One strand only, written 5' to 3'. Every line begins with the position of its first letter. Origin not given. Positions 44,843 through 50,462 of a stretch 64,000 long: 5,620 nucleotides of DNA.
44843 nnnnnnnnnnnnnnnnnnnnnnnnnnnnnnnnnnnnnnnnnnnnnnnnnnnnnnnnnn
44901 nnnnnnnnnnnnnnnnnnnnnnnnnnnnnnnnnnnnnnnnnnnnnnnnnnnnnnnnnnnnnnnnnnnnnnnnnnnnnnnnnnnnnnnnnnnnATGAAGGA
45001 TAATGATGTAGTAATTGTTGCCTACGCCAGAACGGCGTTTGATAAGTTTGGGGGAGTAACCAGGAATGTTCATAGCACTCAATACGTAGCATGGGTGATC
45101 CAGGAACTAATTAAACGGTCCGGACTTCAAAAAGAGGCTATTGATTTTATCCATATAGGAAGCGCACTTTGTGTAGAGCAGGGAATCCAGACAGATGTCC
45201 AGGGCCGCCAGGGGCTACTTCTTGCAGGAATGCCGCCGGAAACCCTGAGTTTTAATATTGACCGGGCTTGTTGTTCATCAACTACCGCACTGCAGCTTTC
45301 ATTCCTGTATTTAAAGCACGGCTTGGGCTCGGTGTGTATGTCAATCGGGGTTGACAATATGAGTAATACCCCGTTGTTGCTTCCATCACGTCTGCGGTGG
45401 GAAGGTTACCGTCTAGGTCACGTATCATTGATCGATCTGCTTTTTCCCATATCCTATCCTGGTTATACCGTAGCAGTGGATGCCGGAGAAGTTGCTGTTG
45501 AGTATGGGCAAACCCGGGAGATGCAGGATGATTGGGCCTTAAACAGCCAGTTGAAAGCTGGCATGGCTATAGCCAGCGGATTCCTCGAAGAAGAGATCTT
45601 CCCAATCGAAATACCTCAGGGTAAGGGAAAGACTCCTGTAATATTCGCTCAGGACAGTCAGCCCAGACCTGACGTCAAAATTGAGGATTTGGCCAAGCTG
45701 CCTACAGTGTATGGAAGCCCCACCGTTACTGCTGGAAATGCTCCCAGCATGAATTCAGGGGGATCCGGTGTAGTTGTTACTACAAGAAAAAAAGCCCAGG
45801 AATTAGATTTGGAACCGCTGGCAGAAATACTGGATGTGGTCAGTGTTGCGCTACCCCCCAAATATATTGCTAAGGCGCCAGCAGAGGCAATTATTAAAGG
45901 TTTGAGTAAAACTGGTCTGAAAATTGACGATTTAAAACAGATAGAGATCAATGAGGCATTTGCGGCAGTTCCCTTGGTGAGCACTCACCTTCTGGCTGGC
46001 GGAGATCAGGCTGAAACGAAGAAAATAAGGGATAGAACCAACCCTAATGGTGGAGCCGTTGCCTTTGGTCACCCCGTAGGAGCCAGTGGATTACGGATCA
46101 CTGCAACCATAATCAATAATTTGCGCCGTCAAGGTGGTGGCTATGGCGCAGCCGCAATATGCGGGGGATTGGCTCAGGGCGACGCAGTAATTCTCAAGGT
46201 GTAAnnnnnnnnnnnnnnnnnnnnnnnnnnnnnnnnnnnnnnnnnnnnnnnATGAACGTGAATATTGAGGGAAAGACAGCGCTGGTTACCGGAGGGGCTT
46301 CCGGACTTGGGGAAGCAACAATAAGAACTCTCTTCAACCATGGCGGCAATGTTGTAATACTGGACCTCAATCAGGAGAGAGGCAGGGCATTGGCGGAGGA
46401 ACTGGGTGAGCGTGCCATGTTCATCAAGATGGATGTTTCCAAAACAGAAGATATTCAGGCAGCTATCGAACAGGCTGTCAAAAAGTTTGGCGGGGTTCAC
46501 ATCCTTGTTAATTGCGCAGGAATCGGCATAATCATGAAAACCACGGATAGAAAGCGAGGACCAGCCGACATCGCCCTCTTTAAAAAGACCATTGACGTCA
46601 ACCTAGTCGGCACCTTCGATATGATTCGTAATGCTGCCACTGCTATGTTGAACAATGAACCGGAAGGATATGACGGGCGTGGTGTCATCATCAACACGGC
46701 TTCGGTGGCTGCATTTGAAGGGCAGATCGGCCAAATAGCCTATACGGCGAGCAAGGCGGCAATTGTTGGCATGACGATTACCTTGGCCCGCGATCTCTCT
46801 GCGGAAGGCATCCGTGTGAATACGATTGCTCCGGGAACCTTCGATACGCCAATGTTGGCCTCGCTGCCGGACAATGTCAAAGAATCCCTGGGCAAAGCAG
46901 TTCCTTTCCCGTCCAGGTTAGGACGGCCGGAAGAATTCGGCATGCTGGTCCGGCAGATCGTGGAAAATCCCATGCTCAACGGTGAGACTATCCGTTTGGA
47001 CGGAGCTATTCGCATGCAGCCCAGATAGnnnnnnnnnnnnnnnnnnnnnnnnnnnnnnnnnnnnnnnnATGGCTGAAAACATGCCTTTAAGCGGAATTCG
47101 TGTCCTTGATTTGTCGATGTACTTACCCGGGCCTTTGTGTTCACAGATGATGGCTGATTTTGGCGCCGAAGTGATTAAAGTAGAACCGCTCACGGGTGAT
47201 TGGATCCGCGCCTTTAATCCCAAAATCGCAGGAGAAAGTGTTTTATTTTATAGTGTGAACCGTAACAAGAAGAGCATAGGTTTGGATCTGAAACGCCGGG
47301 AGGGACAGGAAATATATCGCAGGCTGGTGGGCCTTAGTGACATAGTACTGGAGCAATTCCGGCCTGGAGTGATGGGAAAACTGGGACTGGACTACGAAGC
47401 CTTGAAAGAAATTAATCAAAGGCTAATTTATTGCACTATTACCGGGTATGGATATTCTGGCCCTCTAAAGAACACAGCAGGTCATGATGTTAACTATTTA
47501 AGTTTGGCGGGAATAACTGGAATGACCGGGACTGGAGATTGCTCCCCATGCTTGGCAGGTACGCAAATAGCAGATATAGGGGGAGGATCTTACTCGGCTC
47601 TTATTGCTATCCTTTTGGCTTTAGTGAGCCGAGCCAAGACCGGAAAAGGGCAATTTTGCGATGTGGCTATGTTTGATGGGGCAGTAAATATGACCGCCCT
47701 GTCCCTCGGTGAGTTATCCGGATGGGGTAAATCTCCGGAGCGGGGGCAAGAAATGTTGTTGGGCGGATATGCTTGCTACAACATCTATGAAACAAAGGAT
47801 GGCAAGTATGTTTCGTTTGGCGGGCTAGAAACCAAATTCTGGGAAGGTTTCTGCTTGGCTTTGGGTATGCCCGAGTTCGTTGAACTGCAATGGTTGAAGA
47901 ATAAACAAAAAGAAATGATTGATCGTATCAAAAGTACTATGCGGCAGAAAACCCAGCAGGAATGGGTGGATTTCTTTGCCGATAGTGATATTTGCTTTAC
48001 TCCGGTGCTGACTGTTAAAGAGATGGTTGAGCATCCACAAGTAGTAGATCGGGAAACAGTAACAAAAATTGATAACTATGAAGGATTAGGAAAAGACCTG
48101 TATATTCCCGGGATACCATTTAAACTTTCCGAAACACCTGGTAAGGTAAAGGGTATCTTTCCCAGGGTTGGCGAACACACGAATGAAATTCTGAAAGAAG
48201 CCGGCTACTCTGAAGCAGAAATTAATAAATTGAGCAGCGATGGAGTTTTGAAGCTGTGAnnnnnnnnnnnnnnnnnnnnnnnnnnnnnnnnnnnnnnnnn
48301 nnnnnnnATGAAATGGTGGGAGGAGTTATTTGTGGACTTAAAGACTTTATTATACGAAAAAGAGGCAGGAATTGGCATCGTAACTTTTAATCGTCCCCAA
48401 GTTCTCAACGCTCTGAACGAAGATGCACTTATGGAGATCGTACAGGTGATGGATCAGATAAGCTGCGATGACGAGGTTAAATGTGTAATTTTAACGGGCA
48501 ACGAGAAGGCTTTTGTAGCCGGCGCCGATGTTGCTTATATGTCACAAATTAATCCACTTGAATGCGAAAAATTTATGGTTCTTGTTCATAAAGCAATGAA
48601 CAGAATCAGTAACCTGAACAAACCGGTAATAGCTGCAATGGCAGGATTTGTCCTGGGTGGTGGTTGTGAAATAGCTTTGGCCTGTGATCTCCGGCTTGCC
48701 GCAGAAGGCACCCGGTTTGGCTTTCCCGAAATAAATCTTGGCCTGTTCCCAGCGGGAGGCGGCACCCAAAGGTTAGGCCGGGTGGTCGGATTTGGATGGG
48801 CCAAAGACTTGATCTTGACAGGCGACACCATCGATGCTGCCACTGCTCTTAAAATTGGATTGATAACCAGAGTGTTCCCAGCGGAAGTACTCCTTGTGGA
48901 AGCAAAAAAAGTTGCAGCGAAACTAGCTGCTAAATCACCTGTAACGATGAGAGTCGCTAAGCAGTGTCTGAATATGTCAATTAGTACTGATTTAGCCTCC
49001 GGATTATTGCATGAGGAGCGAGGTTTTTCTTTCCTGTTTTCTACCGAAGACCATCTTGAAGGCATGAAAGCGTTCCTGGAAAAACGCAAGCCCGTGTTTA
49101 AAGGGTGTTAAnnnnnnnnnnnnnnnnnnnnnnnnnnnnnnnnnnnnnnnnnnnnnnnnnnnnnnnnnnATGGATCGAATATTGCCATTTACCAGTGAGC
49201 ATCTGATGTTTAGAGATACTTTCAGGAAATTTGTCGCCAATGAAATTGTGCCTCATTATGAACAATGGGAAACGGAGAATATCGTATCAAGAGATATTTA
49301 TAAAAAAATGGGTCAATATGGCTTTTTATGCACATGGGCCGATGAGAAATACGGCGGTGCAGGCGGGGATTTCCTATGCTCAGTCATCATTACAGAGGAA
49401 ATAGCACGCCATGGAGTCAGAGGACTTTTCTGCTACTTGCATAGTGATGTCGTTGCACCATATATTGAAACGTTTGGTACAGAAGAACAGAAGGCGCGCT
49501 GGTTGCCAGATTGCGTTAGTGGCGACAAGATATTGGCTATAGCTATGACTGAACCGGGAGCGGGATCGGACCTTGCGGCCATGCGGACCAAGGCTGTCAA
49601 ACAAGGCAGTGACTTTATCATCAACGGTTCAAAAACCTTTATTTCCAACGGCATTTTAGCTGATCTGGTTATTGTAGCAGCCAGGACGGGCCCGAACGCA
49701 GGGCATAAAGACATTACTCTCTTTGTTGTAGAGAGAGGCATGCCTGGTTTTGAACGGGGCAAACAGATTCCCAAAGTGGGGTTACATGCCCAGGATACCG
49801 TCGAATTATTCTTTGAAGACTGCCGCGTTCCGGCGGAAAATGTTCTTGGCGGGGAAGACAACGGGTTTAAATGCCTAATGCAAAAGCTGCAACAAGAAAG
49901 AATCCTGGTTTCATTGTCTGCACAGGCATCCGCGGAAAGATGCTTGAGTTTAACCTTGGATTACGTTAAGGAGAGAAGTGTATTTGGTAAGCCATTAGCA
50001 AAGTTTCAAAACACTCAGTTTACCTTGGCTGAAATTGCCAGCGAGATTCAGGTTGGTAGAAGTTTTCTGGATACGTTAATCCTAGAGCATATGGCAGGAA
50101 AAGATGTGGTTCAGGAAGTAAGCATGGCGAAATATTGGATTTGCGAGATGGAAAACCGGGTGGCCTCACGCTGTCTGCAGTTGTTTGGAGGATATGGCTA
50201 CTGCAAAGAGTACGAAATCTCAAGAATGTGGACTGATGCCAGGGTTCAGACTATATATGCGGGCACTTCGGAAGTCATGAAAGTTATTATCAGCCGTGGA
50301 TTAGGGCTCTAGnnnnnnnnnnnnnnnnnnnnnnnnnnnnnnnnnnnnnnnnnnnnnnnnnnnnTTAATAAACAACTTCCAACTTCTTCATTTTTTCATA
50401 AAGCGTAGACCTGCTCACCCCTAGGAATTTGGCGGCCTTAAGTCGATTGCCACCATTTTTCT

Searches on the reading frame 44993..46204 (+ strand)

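Call 85: search_protein_families(library=pfam, proteins=[window:44993-46204:+], max_evalue=0.00001)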
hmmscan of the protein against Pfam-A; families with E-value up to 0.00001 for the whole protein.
window:44993-46204:+ (403 aa): 2 families
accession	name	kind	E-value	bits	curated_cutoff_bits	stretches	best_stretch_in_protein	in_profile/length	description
PF00108.29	Thiolase_N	-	8.8e-47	160.1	26.4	1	6-265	1-259/260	Thiolase, N-terminal domain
PF02803.24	Thiolase_C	-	3.7e-36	123.9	27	1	274-402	2-122/123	Thiolase, C-terminal domain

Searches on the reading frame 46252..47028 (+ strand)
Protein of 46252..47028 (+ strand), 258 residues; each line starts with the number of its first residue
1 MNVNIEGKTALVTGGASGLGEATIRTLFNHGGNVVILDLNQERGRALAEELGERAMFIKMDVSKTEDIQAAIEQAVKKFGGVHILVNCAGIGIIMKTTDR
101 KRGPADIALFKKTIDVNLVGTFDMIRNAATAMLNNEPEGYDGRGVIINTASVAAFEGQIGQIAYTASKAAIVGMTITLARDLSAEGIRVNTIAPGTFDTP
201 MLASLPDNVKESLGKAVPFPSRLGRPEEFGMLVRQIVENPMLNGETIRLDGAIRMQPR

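Call 85: search_protein_families(library=pfam, proteins=[window:46252-47028:+], max_evalue=0.00001)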
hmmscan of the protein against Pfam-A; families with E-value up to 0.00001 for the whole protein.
window:46252-47028:+ (258 aa): 3 families
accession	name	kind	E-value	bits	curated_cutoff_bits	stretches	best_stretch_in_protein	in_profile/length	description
PF00106.31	adh_short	-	4.1e-53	180.2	26.6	1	8-207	1-192/195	short chain dehydrogenase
PF13561.12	adh_short_C2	-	2.2e-43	149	27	1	16-251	3-233/236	Enoyl-(Acyl carrier protein) reductase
PF08659.16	KR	-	8.9e-10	39.2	22.6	1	9-91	2-91/180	KR domain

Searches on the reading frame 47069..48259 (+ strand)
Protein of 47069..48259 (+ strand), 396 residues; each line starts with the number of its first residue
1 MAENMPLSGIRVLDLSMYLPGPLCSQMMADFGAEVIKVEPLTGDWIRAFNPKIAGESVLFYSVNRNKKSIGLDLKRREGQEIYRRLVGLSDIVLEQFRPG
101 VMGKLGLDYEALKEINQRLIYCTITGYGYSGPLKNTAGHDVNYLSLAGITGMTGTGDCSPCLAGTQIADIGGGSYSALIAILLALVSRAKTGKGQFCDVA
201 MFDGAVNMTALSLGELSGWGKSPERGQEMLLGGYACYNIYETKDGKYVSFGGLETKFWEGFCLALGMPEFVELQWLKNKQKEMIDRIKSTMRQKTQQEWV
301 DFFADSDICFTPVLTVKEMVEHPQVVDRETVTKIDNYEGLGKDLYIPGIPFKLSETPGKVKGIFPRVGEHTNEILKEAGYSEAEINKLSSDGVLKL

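Call 85: search_protein_families(library=pfam, proteins=[window:47069-48259:+], max_evalue=0.00001)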
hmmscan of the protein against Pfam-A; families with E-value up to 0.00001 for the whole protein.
window:47069-48259:+ (396 aa): 1 family
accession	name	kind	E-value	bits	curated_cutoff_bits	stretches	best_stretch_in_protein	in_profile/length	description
PF02515.22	CoA_transf_3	-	7.1e-111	371.3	23.3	1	7-371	1-366/366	CoA-transferase family III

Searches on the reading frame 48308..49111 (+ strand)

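Call 85: search_protein_families(library=pfam, proteins=[window:48308-49111:+], max_evalue=0.00001)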
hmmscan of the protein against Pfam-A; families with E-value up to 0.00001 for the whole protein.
window:48308-49111:+ (267 aa): 2 families
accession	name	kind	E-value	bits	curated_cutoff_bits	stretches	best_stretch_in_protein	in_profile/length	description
PF00378.25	ECH_1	-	4.8e-66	223.1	27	1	17-266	1-250/251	Enoyl-CoA hydratase/isomerase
PF16113.10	ECH_2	-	1.8e-42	146.5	27.2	1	22-193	1-175/335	Enoyl-CoA hydratase/isomerase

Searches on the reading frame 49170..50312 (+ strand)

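Call 85: search_protein_families(library=pfam, proteins=[window:49170-50312:+], max_evalue=0.00001)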
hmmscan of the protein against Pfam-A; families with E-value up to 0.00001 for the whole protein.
window:49170-50312:+ (380 aa): 4 families
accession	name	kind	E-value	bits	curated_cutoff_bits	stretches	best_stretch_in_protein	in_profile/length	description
PF00441.29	Acyl-CoA_dh_1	-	3.1e-41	141.5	22.4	1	231-378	2-149/150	Acyl-CoA dehydrogenase, C-terminal domain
PF02771.21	Acyl-CoA_dh_N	-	2e-34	118.8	22.9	1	8-119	1-113/113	Acyl-CoA dehydrogenase, N-terminal domain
PF02770.24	Acyl-CoA_dh_M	-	1.8e-25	89.4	33.3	1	123-218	1-97/97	Acyl-CoA dehydrogenase, middle domain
PF08028.16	Acyl-CoA_dh_2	-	6.3e-14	52.8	22.7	1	255-367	11-133/134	Acyl-CoA dehydrogenase, C-terminal domain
